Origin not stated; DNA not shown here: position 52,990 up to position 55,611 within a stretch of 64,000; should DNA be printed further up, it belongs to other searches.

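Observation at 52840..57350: Low-GC horizontally acquired island: B12-binding radical SAM enzyme, translationally coupled acidic peptide, MFS exporter and two small proteins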

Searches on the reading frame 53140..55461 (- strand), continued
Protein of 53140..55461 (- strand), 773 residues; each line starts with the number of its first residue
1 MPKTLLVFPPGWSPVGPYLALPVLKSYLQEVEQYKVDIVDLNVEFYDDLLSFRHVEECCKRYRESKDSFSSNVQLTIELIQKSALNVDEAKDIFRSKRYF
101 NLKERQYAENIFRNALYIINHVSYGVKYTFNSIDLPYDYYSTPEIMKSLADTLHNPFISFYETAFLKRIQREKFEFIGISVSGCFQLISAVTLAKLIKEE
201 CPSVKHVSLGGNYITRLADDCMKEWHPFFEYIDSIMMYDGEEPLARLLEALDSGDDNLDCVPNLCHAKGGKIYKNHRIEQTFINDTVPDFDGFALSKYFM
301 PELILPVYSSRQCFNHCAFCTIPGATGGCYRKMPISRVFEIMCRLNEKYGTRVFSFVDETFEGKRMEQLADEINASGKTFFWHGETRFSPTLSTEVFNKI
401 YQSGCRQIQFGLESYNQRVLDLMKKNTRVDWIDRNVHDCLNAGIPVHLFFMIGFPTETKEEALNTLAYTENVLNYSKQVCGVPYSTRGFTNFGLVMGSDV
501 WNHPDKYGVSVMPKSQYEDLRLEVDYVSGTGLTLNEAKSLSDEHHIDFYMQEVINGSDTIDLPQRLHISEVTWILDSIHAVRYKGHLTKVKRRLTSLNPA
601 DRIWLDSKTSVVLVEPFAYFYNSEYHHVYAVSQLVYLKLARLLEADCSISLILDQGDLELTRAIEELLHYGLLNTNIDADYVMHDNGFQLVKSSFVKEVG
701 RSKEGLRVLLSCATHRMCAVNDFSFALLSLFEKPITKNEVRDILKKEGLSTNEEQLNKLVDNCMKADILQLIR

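Call 49: search_protein_families(library=pfam, proteins=[P0027, P0071, P0086], max_evalue=5)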
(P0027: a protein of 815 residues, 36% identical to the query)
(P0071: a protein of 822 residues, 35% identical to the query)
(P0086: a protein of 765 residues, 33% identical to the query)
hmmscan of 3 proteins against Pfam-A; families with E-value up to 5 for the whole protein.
P0027 (815 aa): 5 families
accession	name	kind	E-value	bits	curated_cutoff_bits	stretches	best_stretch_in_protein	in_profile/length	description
PF04055.27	Radical_SAM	-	6.1e-16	59.5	29.5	1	322-478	6-165/166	Radical SAM superfamily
PF05402.18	PqqD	-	7.5e-05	23.4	23.4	1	729-769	1-41/67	Coenzyme PQQ synthesis protein D (PqqD)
PF21782.3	PKMT_2nd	-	0.011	16.5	27.8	1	738-770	25-57/98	PKMT, C-terminal winged helix domain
PF17660.6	BTRD1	-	0.28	11.6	23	1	535-569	3-37/50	Polyglycine hydrolase-like, structural repeat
PF23811.1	DUF7183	-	0.29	11.7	27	1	590-661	53-123/146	Domain of unknown function (DUF7183)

P0071 (822 aa): 4 families
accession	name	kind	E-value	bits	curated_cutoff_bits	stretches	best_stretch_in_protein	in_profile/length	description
PF04055.27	Radical_SAM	-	2.7e-16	60.6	29.5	1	315-475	2-166/166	Radical SAM superfamily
PF05402.18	PqqD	-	1.7e-07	31.9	23.4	1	730-791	2-67/67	Coenzyme PQQ synthesis protein D (PqqD)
PF02310.24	B12-binding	-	0.0011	19.2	32.1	1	171-225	41-94/121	B12 binding domain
PF18580.7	HTH_SUN2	-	0.19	12.4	30.4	1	648-670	4-26/58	SUN2 helix-turn-helix domain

P0086 (765 aa): 4 families
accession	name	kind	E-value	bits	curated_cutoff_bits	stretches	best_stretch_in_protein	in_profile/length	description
PF04055.27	Radical_SAM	-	1.9e-14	54.6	29.5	1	307-466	3-165/166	Radical SAM superfamily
PF05402.18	PqqD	-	4.6e-07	30.5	23.4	1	699-762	2-67/67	Coenzyme PQQ synthesis protein D (PqqD)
PF02310.24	B12-binding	-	2.1e-05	24.8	32.1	1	166-246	44-120/121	B12 binding domain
PF19864.5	Radical_SAM_N2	-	0.019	14.8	29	1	222-254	97-129/151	Radical SAM proteins, N-terminal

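Call 64: find_related_loci(query=A3, collection=metagenome_contigs, flank=3000)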
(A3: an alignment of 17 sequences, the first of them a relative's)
Query A3 (766 aa) in metagenome_contigs; peptide patterns used: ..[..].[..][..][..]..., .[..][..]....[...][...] (x = any residue, [..] = any of these).
422 stretches matched a pattern; 332 encode a relative of the query (tblastn E <= 1e-3); the best 80 are kept; 80 distinct loci.
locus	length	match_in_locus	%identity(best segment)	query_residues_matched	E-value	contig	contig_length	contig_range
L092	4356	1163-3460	100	1-766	0e+0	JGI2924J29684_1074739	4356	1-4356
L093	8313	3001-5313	40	2-766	3e-179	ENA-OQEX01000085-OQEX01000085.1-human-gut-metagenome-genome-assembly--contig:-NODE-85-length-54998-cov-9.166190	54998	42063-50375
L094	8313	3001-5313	40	2-766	2e-178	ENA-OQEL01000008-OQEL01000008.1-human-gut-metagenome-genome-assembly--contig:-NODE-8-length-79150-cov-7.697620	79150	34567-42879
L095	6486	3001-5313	40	2-766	1e-178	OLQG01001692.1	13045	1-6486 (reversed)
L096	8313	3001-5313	40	2-766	2e-178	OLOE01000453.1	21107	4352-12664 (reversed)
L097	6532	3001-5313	40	2-766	9e-180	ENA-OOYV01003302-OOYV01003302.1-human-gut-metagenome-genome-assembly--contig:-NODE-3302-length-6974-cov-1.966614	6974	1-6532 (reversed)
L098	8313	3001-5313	40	2-766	6e-178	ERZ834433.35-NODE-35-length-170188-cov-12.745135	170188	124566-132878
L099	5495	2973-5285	40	2-766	0e+0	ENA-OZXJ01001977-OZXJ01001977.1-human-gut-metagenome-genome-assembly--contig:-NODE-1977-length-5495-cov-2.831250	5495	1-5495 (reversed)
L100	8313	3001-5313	40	2-766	5e-178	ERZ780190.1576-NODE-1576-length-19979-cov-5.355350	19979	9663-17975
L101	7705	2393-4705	40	2-766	4e-178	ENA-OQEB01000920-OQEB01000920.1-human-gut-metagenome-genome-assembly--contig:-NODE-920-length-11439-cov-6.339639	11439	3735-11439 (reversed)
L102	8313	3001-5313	40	2-766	4e-178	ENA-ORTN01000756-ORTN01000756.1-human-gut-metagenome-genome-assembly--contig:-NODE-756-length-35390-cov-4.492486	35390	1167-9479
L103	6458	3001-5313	40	2-766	7e-178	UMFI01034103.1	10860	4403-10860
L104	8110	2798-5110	40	2-766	6e-178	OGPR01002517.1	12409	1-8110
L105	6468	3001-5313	40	2-766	7e-180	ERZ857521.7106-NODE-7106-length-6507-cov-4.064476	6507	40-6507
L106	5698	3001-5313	40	2-766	1e-179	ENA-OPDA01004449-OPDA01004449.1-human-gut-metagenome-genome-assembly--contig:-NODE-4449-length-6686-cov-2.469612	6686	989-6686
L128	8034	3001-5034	42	2-672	2e-173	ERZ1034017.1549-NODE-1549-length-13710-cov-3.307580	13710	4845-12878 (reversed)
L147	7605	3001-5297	41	1-762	7e-162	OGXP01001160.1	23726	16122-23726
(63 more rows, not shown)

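Call 68: search_protein_families(library=ncbifam, alignment_id=A1, max_evalue=1e-10)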
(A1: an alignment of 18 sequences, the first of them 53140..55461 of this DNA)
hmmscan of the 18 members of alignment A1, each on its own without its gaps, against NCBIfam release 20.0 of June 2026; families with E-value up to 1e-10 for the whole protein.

A. member 1, window:53140-55461:- (773 aa): 12 families
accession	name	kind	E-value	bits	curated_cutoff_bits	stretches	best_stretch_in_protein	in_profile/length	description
TIGR03975.1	rSAM_ocin_1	subfamily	1.5e-34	119.5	281.85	1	6-519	3-470/606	RiPP maturation radical SAM C-methyltransferase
TIGR04479.1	bcpD_PhpK_rSAM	subfamily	1.4e-30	106.2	600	1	165-471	102-408/504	PhpK family radical SAM P-methyltransferase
TIGR03471.1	HpnJ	equivalog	3.4e-24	85.5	577.6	1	293-480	183-373/472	hopanoid biosynthesis associated radical SAM protein HpnJ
NF050148.1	rSAM_ApyD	equivalog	4.3e-24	84.9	750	1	160-480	62-374/645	RiPP biosynthesis radical SAM protein ApyD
TIGR04072.2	rSAM_ladder_B12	equivalog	1.9e-16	59.8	360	1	238-469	127-346/443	lipid biosynthesis B12-binding/radical SAM protein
TIGR04013.1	B12_SAM_MJ_1487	hypoth_equivalog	1.8e-15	56.7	251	1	194-478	60-339/382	TIGR04013 family B12-binding domain/radical SAM domain-containing protein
TIGR04190.1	B12_SAM_Ta0216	equivalog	3.9e-15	55.4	500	1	189-518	95-440/554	TIGR04190 family B12-binding domain/radical SAM domain protein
NF038361.1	rSAM_Sden_1168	equivalog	8.1e-15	54.4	575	1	160-475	127-454/560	Sden_1168 family B12-binding radical SAM P-methyltransferase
TIGR02026.1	BchE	equivalog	9.6e-15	54.4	481.35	1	188-468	77-361/497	magnesium-protoporphyrin IX monomethyl ester anaerobic oxidative cyclase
TIGR04014.1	B12_SAM_MJ_0865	equivalog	5.5e-14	51.8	360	1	169-471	34-335/434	methyl-coenzyme M reductase glutamine C-methyltransferase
TIGR04367.1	HpnR_B12_rSAM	equivalog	7.4e-13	47.8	650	1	162-430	49-311/490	hopanoid C-3 methylase HpnR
TIGR04385.1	B12_rSAM_cofa1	equivalog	7.6e-12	45.2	450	1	195-472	91-364/438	B12 lower ligand biosynthesis radical SAM protein BzaD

B. families by the number of members that match (of 18 scanned): 14 families
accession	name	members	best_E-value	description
TIGR04479.1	bcpD_PhpK_rSAM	18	3.9e-42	PhpK family radical SAM P-methyltransferase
TIGR03975.1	rSAM_ocin_1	18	4.2e-41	RiPP maturation radical SAM C-methyltransferase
NF050148.1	rSAM_ApyD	18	3.5e-32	RiPP biosynthesis radical SAM protein ApyD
TIGR03471.1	HpnJ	18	6.1e-31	hopanoid biosynthesis associated radical SAM protein HpnJ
TIGR02026.1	BchE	18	2.5e-24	magnesium-protoporphyrin IX monomethyl ester anaerobic oxidative cyclase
TIGR04072.2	rSAM_ladder_B12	18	4.9e-23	lipid biosynthesis B12-binding/radical SAM protein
TIGR04013.1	B12_SAM_MJ_1487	18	4.7e-20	TIGR04013 family B12-binding domain/radical SAM domain-containing protein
TIGR04014.1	B12_SAM_MJ_0865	16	3.9e-19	methyl-coenzyme M reductase glutamine C-methyltransferase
TIGR04385.1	B12_rSAM_cofa1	15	2.8e-28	B12 lower ligand biosynthesis radical SAM protein BzaD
NF038361.1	rSAM_Sden_1168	12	4.3e-19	Sden_1168 family B12-binding radical SAM P-methyltransferase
NF040542.1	rSAM_RCCLKC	11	8.8e-18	arsinothricin biosynthesis radical SAM protein ArsL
NF033070.1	rSAM_AprD4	6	8.2e-13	AprD4 family radical SAM diol-dehydratase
TIGR04367.1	HpnR_B12_rSAM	5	6.4e-14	hopanoid C-3 methylase HpnR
TIGR04190.1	B12_SAM_Ta0216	4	3.9e-15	TIGR04190 family B12-binding domain/radical SAM domain protein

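Call 72: search_protein_families(library=pfam, proteins=[L091:3650-4891:+, L091:6123-6800:+, L090:11543-12238:+, L090:7648-10686:+, L084:10253-10957:+, L085:9118-9681:+, L085:8766-9155:+], max_evalue=0.01)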
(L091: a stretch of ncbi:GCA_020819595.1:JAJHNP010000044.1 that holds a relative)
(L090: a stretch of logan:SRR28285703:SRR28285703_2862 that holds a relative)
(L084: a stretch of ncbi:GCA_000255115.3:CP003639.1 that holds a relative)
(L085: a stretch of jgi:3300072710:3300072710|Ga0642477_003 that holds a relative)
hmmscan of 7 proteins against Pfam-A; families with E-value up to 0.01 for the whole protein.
L091:3650-4891:+ (413 aa): 2 families
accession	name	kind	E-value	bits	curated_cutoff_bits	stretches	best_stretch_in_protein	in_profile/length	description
PF13621.12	Cupin_8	-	0.0045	17.4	27.4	1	89-193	78-179/252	Cupin-like domain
PF08007.18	JmjC_2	-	0.0048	16.9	22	1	145-240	24-120/127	JmjC domain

L091:6123-6800:+ (225 aa): 0 families

L090:11543-12238:+ (231 aa): 0 families

L090:7648-10686:+ (1012 aa): 2 families
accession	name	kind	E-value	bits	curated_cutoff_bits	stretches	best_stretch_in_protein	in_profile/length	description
PF04738.18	Lant_dehydr_N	-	2.3e-167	558.5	28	1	31-675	2-649/649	Lantibiotic dehydratase, N terminus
PF14028.11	Lant_dehydr_C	-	3.6e-49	168.7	24.4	1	747-997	1-252/255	Lantibiotic biosynthesis dehydratase C-term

L084:10253-10957:+ (234 aa): 2 families
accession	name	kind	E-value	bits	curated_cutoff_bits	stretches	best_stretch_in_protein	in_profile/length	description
PF01564.23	Spermine_synth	-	1.2e-14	54.7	22.9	1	61-207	6-144/186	Spermine/spermidine synthase domain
PF20157.4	Maf_flag10_N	-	0.0018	18.2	23.5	1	74-105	112-143/228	Glycosyltransferase Maf N-terminal domain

L085:9118-9681:+ (187 aa): 0 families

L085:8766-9155:+ (129 aa): 1 family
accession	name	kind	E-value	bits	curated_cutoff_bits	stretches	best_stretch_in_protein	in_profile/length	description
PF14478.12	DUF4430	-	5.2e-16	59.3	23.8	1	62-128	1-72/72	Domain of unknown function (DUF4430)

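Call 73: search_protein_families(library=ncbifam, proteins=[L085:9118-9681:+, L085:8766-9155:+, L091:3650-4891:+, L091:6123-6800:+, L090:11543-12238:+, L085:4042-4902:+, L085:7320-7424:+, L091:1066-1218:+], max_evalue=0.01)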
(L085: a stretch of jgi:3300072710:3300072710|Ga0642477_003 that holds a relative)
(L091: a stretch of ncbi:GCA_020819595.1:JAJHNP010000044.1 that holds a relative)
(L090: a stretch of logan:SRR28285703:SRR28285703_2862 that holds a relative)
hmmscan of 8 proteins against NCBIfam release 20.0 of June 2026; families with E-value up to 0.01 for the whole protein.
L085:9118-9681:+ (187 aa): 0 families

L085:8766-9155:+ (129 aa): 3 families
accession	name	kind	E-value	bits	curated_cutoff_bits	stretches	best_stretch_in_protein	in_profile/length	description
NF041245.1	T6SS_IglE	equivalog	0.00026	21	75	1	12-57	3-51/131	type VI secretion system lipoprotein IglE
NF005249.0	PRK06760.1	subfamily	0.0023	17.5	287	1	6-53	3-50/223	hypothetical protein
NF058647.1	lipo_LytA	equivalog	0.0094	16.2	110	0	10-48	4-42/107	acidic lipoprotein LytA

L091:3650-4891:+ (413 aa): 1 family
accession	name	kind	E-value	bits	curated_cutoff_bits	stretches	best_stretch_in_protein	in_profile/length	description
NF010624.0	PRK14017.1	equivalog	0.0086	15.2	311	0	110-172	78-141/382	galactonate dehydratase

L091:6123-6800:+ (225 aa): 0 families

L090:11543-12238:+ (231 aa): 1 family
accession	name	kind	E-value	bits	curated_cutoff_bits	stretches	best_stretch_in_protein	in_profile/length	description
NF050145.1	RiPP_RRE_HvfC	equivalog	0.0061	16.4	142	1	67-191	41-168/237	HvfC family RiPP maturation protein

L085:4042-4902:+ (286 aa): 1 family
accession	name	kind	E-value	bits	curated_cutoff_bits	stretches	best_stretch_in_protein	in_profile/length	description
TIGR01716.1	RGG_Cterm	subfamily_domain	4.5e-26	91.9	36.9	1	65-281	2-214/220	transcriptional activator, Rgg/GadR/MutR family, C-terminal domain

L085:7320-7424:+ (34 aa): 0 families

L091:1066-1218:+ (50 aa): 0 families

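Call 76: search_protein_families(library=pfam, proteins=[L128:5434-6852:-, L128:5475-6737:-, L128:5757-6962:+], max_evalue=0.001)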
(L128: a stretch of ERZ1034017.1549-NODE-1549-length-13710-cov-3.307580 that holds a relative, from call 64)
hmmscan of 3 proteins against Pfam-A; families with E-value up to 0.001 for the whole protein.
L128:5434-6852:- (472 aa): 0 families

L128:5475-6737:- (420 aa): 5 families
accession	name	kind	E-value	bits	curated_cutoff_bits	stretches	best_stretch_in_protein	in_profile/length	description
PF13936.12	HTH_38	-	3.3e-15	56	27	1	11-51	2-42/44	Helix-turn-helix domain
PF13384.12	HTH_23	-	6.4e-11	42.2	24.6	1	134-169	7-40/50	Homeodomain-like domain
PF13518.12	HTH_28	-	8.3e-06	26.2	25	0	22-49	6-32/52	Helix-turn-helix domain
PF13551.12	HTH_29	-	1.3e-05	25.6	28.1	0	22-48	4-31/64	Winged helix-turn helix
PF00665.32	rve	-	0.00018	22.1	32.6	1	219-299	7-86/102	Integrase core domain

L128:5757-6962:+ (401 aa): 0 families

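Call 94: search_dna_similar(query=window:53140-55461:-, collection=plasmids, mode=protein, max_evalue=1e-30, max_rows=30)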
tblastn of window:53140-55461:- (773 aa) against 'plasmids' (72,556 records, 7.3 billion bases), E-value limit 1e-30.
Records with a match: 1; places in all: 1; records where one place covers at least 80% of the query: 0.
Best place of each record, by identity: <60% 1.
By first word of the organism name: Rhizobium 1.
By predicted mobility (MOB-suite, as given by PLSDB): non-mobilizable 1.
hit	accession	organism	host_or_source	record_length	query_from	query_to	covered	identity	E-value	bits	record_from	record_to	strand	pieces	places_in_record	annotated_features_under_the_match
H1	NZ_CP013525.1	Rhizobium phaseoli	Phaseolus vulgaris,Whole ...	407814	6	601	77%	25.6%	9e-46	185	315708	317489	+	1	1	radical SAM protein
